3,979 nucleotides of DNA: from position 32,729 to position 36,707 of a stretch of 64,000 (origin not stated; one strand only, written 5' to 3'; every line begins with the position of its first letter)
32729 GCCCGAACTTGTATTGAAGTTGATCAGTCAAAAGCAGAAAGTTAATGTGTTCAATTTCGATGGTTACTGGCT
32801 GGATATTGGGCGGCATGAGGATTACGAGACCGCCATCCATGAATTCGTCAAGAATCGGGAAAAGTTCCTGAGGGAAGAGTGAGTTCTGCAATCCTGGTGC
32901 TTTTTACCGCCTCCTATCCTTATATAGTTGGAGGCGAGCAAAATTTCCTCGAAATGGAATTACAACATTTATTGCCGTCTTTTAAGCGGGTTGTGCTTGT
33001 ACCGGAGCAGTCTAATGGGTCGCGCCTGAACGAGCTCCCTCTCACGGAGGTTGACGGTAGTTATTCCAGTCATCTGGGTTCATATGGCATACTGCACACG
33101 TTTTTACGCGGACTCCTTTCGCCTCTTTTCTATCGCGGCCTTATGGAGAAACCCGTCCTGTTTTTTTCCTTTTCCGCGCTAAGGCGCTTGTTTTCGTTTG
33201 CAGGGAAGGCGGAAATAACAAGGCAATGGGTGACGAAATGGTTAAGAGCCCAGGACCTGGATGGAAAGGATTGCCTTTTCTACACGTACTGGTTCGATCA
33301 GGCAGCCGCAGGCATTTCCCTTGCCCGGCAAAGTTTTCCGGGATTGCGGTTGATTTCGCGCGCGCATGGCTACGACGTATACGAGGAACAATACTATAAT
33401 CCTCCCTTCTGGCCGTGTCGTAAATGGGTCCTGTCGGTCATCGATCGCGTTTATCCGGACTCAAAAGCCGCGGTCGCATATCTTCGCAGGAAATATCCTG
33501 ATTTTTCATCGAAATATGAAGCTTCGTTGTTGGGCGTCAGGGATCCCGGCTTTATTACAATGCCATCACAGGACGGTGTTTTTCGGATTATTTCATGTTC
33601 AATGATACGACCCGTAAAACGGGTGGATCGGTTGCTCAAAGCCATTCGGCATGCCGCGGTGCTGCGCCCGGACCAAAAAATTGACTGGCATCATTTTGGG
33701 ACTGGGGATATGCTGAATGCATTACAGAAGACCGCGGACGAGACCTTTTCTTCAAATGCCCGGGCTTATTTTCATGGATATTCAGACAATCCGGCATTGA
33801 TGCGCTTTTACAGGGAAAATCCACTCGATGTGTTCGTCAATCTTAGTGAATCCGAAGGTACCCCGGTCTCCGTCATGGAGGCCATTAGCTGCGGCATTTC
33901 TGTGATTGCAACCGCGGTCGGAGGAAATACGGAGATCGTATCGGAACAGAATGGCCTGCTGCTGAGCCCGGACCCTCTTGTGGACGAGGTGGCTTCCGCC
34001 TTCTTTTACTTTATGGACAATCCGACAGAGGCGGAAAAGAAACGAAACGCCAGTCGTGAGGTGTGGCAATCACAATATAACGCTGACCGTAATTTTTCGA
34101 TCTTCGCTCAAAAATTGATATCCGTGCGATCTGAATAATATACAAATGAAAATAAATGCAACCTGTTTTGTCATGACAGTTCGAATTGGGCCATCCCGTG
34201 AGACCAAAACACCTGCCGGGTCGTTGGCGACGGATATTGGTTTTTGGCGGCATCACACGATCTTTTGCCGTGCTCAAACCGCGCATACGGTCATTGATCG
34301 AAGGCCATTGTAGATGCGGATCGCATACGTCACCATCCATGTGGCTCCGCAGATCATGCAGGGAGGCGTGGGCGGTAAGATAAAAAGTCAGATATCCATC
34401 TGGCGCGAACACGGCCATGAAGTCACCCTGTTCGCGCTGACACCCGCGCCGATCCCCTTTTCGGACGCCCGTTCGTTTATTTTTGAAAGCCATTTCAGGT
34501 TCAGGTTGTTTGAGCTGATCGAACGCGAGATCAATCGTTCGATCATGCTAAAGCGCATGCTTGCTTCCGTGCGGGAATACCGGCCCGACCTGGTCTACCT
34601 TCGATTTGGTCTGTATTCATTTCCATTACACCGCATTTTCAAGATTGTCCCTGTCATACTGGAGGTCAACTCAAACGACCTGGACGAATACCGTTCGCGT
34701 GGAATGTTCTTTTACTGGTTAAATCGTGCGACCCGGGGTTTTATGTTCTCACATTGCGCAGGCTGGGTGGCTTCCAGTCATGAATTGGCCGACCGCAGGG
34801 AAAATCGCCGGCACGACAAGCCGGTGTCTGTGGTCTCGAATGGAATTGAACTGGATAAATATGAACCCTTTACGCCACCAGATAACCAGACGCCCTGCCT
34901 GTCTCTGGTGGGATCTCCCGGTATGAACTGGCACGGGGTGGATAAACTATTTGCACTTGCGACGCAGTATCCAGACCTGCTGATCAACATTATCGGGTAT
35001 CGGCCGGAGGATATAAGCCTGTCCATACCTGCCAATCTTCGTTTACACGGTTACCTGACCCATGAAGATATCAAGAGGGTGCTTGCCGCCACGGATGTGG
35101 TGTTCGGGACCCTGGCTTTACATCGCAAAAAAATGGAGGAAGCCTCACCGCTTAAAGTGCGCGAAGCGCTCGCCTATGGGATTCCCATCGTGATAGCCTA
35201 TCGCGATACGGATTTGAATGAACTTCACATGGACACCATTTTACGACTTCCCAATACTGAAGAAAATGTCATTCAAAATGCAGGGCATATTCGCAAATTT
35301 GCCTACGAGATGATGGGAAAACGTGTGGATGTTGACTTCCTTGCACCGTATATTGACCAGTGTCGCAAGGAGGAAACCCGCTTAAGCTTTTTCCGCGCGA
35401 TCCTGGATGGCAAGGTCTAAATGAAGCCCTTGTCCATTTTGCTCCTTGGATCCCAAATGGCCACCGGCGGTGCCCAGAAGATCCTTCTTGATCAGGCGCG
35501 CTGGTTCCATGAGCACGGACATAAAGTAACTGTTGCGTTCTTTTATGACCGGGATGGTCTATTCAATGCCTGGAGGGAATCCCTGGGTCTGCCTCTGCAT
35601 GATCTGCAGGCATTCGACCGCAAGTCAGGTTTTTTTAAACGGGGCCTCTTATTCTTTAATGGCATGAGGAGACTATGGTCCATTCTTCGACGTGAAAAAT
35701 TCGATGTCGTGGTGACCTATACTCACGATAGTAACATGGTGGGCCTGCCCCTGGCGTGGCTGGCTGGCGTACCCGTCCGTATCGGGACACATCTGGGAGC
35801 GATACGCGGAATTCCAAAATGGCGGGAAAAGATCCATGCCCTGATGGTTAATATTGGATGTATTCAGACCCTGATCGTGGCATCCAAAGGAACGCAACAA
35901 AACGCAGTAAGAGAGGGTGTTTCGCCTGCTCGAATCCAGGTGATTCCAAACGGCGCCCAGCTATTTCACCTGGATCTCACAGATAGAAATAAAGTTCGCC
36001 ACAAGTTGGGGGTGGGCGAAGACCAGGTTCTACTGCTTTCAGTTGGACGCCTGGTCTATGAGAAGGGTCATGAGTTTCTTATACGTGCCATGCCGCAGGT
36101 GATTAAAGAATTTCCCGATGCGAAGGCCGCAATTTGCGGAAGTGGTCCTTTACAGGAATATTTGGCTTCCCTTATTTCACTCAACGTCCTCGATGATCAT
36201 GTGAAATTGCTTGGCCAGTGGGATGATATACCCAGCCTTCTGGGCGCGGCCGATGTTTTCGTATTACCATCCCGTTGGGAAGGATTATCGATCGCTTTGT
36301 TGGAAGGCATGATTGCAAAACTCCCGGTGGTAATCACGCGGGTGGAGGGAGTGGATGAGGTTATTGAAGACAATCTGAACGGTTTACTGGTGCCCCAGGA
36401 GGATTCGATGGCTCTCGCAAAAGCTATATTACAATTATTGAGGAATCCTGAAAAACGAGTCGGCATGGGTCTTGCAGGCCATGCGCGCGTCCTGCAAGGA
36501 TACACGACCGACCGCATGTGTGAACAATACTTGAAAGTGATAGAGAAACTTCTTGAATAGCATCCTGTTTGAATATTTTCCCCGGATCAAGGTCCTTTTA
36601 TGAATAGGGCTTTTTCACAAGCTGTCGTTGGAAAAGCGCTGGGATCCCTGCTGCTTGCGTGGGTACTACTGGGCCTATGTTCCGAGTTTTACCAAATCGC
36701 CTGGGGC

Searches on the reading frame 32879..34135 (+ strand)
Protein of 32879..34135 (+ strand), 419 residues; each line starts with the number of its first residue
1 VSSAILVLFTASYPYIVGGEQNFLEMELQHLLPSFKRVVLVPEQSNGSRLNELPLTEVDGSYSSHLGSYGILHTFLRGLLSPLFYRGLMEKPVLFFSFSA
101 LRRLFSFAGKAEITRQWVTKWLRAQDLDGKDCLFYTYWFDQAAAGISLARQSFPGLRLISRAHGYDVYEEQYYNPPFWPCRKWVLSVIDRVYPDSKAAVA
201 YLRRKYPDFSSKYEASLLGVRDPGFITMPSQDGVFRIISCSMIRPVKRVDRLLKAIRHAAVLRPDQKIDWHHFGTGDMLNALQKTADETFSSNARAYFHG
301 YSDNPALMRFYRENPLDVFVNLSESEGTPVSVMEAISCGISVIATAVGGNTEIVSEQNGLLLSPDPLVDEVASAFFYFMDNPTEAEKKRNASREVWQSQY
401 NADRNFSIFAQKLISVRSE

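Call 10: search_protein_families(library=pfam, proteins=[window:32879-34135:+], max_evalue=0.001)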
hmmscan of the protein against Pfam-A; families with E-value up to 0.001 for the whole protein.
window:32879-34135:+ (419 aa): 3 families
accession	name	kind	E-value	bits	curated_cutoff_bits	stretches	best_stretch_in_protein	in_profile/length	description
PF00534.26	Glycos_transf_1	-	1.2e-18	67.7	26.4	1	235-393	16-170/172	Glycosyl transferases group 1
PF13692.12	Glyco_trans_1_4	-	2.3e-16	60.7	27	1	238-376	5-137/142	Glycosyl transferases group 1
PF13524.12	Glyco_trans_1_2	-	2.7e-05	24.6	25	1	295-405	28-138/144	Glycosyl transferase-like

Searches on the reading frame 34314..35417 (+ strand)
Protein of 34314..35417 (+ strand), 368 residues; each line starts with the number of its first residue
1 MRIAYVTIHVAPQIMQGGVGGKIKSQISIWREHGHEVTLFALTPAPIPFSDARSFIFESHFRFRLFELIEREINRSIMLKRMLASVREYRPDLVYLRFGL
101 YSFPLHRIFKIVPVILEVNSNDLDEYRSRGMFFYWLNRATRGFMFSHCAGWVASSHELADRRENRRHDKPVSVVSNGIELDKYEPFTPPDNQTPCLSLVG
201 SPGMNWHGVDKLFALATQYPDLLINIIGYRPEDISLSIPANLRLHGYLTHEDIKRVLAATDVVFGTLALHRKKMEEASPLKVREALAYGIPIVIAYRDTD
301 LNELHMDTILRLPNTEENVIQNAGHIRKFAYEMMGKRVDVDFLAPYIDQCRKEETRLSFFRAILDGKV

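Call 10: search_protein_families(library=pfam, proteins=[window:34314-35417:+], max_evalue=0.001)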
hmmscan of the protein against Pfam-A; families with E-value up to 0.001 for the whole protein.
window:34314-35417:+ (368 aa): 4 families
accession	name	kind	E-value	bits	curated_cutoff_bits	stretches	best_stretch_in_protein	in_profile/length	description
PF13439.12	Glyco_transf_4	-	2.4e-10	41.2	28.5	1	30-181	15-169/170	Glycosyltransferase Family 4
PF13579.12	Glyco_trans_4_4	-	9.5e-08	33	29.7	1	17-177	1-158/158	Glycosyl transferase 4-like domain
PF00534.26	Glycos_transf_1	-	2.8e-05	24.2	26.4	1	213-294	37-121/172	Glycosyl transferases group 1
PF13692.12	Glyco_trans_1_4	-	0.00017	22.3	27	1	221-297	33-108/142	Glycosyl transferases group 1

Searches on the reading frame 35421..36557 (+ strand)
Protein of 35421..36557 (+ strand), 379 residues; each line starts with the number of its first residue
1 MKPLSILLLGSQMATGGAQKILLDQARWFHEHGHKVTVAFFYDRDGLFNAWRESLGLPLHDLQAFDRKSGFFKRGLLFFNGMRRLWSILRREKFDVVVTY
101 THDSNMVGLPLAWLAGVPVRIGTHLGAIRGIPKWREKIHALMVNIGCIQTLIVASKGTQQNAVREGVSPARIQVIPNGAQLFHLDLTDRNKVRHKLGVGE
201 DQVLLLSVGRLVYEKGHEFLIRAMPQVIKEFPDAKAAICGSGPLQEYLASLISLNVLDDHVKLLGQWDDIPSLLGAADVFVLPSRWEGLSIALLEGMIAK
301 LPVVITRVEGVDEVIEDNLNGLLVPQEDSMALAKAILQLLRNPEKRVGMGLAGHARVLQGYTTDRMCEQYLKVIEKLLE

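Call 10: search_protein_families(library=pfam, proteins=[window:35421-36557:+], max_evalue=0.001)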
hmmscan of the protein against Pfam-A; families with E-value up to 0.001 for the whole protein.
window:35421-36557:+ (379 aa): 6 families
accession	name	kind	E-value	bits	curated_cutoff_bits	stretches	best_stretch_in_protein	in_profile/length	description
PF00534.26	Glycos_transf_1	-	3.3e-42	144.4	26.4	1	188-350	1-166/172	Glycosyl transferases group 1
PF13692.12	Glyco_trans_1_4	-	3e-39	135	27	1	204-342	3-142/142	Glycosyl transferases group 1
PF13579.12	Glyco_trans_4_4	-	1.2e-18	68.4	29.7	1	16-178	1-158/158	Glycosyl transferase 4-like domain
PF13439.12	Glyco_transf_4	-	4.2e-17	63.1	28.5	1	16-178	2-165/170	Glycosyltransferase Family 4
PF20706.3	GT4-conflict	-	5.8e-08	32.6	26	1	199-346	194-361/385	Family 4 Glycosyltransferase in conflict systems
PF13524.12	Glyco_trans_1_2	-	1.9e-07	31.6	25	1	232-371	13-143/144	Glycosyl transferase-like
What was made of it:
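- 35421..36560 (+): Conserved upstream GT4 glycosyltransferase. Pfam Glycos_transf_1, E = 3e-42 (call 10).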
